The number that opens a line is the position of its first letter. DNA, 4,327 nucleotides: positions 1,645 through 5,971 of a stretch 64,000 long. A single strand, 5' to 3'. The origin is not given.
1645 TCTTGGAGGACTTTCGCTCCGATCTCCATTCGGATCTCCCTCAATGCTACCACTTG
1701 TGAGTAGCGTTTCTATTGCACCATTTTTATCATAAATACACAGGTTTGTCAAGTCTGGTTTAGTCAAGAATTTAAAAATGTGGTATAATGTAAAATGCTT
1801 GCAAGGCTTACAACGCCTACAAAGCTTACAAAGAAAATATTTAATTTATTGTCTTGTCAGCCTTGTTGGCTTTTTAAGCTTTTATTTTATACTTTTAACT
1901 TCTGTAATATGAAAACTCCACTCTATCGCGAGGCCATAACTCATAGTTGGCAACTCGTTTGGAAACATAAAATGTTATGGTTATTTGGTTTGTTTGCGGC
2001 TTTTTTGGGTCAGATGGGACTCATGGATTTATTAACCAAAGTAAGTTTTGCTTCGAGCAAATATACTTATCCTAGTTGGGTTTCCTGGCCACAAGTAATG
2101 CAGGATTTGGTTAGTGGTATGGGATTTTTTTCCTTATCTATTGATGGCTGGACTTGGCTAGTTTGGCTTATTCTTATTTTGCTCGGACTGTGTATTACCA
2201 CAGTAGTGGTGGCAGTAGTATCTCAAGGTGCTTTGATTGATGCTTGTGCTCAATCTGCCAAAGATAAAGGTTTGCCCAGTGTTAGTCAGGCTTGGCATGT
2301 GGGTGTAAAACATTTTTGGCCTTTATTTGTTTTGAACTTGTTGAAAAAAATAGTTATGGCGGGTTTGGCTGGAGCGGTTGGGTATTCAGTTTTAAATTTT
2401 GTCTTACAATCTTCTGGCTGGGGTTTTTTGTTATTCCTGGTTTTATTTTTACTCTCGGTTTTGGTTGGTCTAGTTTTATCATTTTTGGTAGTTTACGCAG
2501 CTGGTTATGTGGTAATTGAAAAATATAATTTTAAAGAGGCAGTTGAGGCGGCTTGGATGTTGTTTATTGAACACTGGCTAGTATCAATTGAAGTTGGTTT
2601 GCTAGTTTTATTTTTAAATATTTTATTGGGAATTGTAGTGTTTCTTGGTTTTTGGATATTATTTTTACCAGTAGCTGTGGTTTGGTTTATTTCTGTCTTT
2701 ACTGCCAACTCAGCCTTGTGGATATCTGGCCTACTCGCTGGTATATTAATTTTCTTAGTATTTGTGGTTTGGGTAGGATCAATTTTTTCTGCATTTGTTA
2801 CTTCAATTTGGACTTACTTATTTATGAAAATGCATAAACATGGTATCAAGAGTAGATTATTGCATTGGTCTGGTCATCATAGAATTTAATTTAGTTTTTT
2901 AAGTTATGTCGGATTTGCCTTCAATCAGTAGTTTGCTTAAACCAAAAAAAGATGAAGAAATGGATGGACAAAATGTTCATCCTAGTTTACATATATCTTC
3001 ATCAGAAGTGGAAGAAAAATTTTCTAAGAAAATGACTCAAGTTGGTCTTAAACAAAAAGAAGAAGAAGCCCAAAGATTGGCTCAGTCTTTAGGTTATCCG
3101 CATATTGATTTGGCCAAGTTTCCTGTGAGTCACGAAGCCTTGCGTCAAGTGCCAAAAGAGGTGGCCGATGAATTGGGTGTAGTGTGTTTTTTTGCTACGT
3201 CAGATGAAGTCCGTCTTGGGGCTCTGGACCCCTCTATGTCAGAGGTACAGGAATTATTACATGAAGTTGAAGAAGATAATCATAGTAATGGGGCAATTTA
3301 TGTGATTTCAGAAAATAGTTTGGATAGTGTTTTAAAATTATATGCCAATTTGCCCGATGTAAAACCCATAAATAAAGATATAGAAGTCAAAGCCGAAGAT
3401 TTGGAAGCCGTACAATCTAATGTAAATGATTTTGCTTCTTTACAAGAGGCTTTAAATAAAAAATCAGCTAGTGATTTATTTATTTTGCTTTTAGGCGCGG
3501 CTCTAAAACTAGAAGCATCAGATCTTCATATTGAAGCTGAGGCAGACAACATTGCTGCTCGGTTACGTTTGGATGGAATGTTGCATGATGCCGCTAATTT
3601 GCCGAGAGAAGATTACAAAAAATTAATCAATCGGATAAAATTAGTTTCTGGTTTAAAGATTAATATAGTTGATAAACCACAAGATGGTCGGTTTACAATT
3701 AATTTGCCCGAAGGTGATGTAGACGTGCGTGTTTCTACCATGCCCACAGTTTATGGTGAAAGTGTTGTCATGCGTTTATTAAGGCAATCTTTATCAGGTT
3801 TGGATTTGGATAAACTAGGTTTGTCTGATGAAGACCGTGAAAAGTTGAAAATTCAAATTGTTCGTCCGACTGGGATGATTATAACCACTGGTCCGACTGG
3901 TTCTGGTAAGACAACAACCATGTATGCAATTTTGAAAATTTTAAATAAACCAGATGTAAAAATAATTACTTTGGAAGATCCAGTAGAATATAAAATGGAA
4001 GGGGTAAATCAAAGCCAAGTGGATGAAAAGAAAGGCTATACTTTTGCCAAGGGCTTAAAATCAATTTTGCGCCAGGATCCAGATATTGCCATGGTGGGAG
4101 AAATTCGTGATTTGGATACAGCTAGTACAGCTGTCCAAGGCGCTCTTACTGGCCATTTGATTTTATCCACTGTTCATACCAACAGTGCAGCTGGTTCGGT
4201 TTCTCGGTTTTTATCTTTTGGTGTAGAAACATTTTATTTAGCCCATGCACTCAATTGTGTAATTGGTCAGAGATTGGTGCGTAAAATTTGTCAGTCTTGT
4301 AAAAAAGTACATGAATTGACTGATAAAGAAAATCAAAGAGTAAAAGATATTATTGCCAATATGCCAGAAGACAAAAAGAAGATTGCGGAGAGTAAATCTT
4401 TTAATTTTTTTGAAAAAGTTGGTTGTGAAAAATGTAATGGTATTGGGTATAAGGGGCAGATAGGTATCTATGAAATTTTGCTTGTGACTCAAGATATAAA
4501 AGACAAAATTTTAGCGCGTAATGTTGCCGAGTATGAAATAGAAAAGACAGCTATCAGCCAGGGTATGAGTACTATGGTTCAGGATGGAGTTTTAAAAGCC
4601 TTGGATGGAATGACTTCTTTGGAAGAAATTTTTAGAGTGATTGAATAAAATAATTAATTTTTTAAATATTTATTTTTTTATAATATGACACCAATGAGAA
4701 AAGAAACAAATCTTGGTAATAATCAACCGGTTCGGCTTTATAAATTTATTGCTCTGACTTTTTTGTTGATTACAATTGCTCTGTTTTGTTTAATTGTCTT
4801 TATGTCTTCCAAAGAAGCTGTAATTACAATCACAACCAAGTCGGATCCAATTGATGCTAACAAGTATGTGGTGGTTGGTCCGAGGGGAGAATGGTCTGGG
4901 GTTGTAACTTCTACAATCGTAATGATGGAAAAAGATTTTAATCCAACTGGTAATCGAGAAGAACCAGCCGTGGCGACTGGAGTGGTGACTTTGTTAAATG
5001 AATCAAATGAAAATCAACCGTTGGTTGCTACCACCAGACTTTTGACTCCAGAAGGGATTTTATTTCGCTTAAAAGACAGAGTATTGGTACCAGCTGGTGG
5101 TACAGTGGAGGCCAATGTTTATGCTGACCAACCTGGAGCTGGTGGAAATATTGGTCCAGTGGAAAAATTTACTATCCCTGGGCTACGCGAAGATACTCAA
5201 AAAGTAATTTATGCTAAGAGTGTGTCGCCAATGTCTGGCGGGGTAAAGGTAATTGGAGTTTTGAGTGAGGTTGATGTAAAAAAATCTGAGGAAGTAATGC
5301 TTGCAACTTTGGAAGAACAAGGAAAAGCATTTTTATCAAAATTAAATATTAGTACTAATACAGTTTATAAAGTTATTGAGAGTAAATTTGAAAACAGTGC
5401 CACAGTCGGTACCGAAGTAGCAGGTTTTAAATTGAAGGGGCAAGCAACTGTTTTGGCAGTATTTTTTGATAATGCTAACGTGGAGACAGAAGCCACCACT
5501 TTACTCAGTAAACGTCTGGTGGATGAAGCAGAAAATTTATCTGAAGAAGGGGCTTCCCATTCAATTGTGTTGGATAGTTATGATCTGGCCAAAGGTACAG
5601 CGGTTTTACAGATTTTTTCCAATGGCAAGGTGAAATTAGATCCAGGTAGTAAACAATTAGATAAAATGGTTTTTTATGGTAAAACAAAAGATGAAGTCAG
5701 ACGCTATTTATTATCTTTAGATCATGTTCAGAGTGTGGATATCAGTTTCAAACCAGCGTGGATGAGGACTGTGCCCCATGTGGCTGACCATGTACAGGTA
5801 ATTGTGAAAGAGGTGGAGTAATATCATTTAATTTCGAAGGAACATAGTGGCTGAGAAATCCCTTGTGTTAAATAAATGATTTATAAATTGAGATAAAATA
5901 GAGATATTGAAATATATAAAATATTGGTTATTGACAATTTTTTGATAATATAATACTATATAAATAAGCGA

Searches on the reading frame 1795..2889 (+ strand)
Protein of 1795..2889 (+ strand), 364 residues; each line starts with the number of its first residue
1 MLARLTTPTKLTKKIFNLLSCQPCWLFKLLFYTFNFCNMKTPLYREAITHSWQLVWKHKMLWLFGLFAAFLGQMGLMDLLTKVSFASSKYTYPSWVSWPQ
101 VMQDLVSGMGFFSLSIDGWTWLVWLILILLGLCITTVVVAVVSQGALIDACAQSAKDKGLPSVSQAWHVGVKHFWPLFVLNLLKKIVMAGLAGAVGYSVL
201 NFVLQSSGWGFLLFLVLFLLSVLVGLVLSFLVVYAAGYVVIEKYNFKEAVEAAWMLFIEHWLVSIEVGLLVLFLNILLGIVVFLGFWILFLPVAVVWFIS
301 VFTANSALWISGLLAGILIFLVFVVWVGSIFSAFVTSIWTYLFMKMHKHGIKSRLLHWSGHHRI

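Call 57: search_protein_families(library=pfam, proteins=[window:1795-2889:+], max_evalue=0.00001)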
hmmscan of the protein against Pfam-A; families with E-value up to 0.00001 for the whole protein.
window:1795-2889:+ (364 aa): 0 families

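Call 67: search_protein_families(library=pfam, proteins=[window:1795-2889:+], max_evalue=0.01)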
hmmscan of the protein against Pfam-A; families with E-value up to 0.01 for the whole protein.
window:1795-2889:+ (364 aa): 0 families

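Call 81: find_encoding_contigs(protein=window:1795-2889:+, flank=10000, max_places=2)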
Protein window:1795-2889:+ (364 aa): 3 contigs read that carry it; 2 places shown.
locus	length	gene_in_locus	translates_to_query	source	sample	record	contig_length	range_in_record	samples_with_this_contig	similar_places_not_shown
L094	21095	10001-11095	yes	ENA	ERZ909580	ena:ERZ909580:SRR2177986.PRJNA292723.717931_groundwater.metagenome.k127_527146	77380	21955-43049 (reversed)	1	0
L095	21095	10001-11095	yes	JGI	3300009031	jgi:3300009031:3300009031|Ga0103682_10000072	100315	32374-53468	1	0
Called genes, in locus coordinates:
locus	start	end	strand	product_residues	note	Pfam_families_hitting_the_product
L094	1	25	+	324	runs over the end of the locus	PF01595:CNNM, PF00571:CBS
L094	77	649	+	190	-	PF01330:RuvA_N, PF14520:HHH_5, PF00633:HHH (faint), PF07499:RuvA_C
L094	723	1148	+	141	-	-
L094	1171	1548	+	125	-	-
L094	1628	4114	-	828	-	PF00521:DNA_topoisoIV, PF03989:DNA_gyraseA_C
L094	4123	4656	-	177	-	-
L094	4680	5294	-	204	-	PF13483:Lactamase_B_3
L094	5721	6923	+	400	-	PF00575:S1, PF23459:S1_RRP5 (weak)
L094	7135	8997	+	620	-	PF06480:FtsH_ext (faint), PF06068:TIP49 (weak), PF00004:AAA, PF07728:AAA_5 (faint), PF17862:AAA_lid_3, PF01434:Peptidase_M41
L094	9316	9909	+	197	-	-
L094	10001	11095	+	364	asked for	-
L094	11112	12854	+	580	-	PF05157:MshEN (weak), PF00437:T2SSE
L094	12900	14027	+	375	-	-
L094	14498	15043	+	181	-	PF13302:Acetyltransf_3, PF13420:Acetyltransf_4 (weak), PF00583:Acetyltransf_1 (weak)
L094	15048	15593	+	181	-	PF13302:Acetyltransf_3, PF13420:Acetyltransf_4, PF00583:Acetyltransf_1, PF13673:Acetyltransf_10 (weak), PF13508:Acetyltransf_7 (weak)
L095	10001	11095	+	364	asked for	-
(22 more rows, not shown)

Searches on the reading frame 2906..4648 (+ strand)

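Call 57: search_protein_families(library=pfam, proteins=[window:2906-4648:+], max_evalue=0.00001)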
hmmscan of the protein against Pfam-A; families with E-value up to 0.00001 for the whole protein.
window:2906-4648:+ (580 aa): 2 families
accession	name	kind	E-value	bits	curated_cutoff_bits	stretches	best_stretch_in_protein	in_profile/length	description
PF00437.27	T2SSE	-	1.2e-117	393.2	24.9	1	195-577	15-370/370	Type II/IV secretion system protein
PF05157.20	MshEN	-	4.7e-07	30.1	23.1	1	62-121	1-60/90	MshEN domain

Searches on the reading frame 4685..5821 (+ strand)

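Call 57: search_protein_families(library=pfam, proteins=[window:4685-5821:+], max_evalue=0.00001)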
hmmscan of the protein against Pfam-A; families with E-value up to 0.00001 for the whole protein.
window:4685-5821:+ (378 aa): 0 families

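Call 67: search_protein_families(library=pfam, proteins=[window:4685-5821:+], max_evalue=0.01)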
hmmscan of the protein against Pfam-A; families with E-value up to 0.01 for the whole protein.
window:4685-5821:+ (378 aa): 1 family
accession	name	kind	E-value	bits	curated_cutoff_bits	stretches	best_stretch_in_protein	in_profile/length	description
PF04865.19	Baseplate_J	-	0.00023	21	21.1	1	91-164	17-88/255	Baseplate J-like protein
